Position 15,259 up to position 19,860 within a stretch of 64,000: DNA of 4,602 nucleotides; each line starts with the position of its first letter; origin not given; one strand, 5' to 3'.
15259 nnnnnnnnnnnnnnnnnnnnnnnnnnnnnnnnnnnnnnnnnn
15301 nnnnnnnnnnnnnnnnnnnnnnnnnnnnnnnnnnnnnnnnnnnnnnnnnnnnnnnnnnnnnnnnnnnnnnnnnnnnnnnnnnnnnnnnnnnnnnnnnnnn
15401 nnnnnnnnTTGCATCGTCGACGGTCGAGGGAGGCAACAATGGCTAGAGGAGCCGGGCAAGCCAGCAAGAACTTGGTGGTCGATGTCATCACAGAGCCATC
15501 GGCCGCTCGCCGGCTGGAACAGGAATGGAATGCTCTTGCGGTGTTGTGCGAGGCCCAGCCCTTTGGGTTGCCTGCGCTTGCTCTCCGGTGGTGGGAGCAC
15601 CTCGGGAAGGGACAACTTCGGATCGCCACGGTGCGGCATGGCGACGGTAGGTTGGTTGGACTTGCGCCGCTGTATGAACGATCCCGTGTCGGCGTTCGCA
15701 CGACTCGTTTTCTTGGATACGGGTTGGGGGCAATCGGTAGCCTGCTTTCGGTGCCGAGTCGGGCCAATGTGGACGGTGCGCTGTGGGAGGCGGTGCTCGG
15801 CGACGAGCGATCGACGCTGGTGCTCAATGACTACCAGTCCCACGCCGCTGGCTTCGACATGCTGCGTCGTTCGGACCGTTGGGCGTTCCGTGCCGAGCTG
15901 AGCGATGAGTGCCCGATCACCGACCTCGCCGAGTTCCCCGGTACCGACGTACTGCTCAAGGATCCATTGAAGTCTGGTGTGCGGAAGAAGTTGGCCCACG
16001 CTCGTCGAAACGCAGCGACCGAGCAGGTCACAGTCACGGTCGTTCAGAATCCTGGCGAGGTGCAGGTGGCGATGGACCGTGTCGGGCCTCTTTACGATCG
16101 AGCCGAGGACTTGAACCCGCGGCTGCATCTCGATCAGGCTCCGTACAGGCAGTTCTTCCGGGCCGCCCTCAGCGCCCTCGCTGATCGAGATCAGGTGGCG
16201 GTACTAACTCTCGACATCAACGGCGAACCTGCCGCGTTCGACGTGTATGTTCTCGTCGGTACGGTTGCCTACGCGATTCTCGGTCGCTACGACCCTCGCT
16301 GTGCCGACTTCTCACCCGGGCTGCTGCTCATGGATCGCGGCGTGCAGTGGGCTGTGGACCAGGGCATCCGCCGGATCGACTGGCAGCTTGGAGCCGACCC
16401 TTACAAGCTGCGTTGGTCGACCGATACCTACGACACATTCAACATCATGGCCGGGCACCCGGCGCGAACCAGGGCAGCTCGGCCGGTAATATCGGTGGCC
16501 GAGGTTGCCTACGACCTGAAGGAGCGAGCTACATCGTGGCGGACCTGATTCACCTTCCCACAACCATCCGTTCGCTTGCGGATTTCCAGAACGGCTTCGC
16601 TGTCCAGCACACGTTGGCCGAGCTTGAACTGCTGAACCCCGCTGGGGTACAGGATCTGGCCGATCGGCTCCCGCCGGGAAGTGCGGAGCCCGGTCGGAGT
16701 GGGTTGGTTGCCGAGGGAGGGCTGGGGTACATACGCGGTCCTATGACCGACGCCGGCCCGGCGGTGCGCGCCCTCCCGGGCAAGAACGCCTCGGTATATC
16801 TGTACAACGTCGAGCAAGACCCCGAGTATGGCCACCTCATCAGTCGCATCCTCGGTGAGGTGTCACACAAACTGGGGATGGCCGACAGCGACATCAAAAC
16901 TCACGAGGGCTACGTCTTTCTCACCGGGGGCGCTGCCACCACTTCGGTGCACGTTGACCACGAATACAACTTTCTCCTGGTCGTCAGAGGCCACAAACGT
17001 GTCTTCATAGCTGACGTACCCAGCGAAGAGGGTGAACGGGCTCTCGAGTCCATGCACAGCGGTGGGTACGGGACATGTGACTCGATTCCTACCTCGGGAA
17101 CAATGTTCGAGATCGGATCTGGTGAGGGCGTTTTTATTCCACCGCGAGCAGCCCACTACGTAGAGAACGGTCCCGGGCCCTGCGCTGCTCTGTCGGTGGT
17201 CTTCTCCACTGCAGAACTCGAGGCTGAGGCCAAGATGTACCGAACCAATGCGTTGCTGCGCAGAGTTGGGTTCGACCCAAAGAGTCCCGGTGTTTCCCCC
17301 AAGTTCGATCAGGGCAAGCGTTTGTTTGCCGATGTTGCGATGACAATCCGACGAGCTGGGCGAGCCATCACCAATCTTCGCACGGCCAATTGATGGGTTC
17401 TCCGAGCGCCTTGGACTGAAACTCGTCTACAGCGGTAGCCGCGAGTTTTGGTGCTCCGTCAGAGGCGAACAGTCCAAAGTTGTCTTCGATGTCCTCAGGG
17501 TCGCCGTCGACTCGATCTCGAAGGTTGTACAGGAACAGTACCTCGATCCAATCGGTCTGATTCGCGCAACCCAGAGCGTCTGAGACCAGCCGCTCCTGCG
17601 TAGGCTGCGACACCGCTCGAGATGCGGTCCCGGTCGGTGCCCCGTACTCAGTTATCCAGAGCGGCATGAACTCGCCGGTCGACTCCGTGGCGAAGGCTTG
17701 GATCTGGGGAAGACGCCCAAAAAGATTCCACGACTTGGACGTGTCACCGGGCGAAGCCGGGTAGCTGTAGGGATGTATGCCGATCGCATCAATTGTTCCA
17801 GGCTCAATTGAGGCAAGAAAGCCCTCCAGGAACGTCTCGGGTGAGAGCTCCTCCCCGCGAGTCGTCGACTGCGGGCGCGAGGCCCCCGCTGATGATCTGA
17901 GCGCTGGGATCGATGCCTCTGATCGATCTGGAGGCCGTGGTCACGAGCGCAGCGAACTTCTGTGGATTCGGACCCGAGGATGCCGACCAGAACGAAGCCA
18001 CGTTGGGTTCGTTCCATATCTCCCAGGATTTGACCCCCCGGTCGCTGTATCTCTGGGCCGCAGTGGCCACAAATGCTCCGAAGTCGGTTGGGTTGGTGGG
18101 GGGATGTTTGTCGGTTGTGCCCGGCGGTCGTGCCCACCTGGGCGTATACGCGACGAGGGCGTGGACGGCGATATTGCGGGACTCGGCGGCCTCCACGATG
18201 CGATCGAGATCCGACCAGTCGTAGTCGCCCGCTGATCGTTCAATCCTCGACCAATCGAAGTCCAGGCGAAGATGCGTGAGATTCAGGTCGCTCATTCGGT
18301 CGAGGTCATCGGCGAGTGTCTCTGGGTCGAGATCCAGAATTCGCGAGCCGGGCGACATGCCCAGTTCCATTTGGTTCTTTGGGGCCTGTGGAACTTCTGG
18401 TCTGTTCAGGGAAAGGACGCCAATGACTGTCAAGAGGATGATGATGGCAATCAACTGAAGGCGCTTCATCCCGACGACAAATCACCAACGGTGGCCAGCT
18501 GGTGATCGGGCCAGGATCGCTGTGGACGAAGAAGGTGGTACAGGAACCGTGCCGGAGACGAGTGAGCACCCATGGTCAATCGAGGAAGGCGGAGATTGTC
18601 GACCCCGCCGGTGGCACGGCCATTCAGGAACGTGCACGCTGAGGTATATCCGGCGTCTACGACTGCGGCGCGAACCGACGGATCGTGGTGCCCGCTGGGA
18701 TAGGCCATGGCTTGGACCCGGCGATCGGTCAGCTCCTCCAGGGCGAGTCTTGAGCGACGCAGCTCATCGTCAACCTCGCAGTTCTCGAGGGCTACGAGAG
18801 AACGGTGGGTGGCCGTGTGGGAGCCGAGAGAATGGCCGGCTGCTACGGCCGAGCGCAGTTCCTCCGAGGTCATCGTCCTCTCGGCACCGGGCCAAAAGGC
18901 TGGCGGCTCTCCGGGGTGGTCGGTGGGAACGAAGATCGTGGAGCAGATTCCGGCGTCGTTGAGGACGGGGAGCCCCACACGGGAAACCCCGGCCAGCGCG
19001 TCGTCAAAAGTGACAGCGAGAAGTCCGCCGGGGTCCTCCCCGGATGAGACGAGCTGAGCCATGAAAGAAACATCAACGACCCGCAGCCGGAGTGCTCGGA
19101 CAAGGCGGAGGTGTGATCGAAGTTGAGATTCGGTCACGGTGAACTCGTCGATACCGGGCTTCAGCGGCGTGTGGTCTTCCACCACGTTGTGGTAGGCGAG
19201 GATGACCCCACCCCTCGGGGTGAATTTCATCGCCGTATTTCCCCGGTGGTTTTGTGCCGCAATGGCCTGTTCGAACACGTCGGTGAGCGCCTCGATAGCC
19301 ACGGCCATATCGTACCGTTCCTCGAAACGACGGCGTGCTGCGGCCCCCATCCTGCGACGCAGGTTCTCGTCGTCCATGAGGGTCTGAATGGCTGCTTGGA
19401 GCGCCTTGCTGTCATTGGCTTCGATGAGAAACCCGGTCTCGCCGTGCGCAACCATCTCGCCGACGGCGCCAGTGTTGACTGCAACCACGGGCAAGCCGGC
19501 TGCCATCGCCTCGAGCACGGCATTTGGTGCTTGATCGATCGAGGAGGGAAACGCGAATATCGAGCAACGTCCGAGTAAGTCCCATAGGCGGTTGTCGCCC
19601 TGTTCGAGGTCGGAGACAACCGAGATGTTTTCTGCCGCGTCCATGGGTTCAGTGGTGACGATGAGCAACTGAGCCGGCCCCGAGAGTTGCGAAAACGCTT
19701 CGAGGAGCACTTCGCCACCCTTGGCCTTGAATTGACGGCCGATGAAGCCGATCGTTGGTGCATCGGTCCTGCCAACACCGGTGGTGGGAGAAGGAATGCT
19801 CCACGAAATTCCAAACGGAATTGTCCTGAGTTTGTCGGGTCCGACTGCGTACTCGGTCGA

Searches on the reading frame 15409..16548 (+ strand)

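Call 27: search_protein_families(library=pfam, proteins=[window:15409-16548:+], max_evalue=0.001)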
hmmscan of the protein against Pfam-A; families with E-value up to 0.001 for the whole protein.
window:15409-16548:+ (379 aa): 1 family
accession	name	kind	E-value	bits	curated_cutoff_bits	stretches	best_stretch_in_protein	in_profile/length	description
PF13480.13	Acetyltransf_6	-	7.6e-25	88.2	22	1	191-333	3-142/143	Acetyltransferase (GNAT) domain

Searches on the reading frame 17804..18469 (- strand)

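Call 27: search_protein_families(library=pfam, proteins=[window:17804-18469:-], max_evalue=0.001)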
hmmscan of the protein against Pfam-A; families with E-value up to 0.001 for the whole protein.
window:17804-18469:- (221 aa): 4 families
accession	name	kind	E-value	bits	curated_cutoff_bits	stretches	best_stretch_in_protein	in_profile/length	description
PF02449.21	Glyco_hydro_42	-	5.4e-09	36.3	21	1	49-130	9-88/376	Beta-galactosidase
PF00150.24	Cellulase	-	2.5e-08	34.2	23.5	1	49-196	20-167/272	Cellulase (glycosyl hydrolase family 5)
PF00331.26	Glyco_hydro_10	-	1.5e-05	24.8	22.1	1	72-155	46-129/311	Glycosyl hydrolase family 10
PF01229.23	Glyco_hydro_39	-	0.00031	20.1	26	1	138-202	139-201/472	Glycosyl hydrolases family 39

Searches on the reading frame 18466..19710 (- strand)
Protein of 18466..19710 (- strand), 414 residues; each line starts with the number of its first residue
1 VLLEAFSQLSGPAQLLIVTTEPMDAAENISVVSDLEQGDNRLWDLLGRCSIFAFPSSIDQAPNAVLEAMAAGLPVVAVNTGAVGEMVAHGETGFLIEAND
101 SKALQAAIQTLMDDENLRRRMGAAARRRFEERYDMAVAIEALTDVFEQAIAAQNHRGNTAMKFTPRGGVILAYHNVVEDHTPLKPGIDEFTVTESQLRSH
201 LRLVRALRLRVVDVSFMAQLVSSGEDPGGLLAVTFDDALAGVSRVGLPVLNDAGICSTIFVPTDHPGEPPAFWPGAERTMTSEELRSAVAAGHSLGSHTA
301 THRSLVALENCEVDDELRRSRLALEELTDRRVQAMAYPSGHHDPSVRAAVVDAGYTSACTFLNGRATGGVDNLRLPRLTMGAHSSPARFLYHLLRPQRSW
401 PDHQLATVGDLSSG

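Call 27: search_protein_families(library=pfam, proteins=[window:18466-19710:-], max_evalue=0.001)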
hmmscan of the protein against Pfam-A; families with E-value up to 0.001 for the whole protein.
window:18466-19710:- (414 aa): 4 families
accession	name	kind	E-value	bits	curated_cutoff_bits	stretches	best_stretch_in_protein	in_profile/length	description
PF00534.26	Glycos_transf_1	-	4e-24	85.5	26.4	1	37-128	81-172/172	Glycosyl transferases group 1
PF01522.26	Polysacc_deac_1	-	7.4e-21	74.8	23.1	1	226-357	4-123/124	Polysaccharide deacetylase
PF13692.12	Glyco_trans_1_4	-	2.2e-20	73.8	27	1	1-114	19-142/142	Glycosyl transferases group 1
PF13524.12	Glyco_trans_1_2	-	7.6e-07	29.6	25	1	64-142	66-142/144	Glycosyl transferase-like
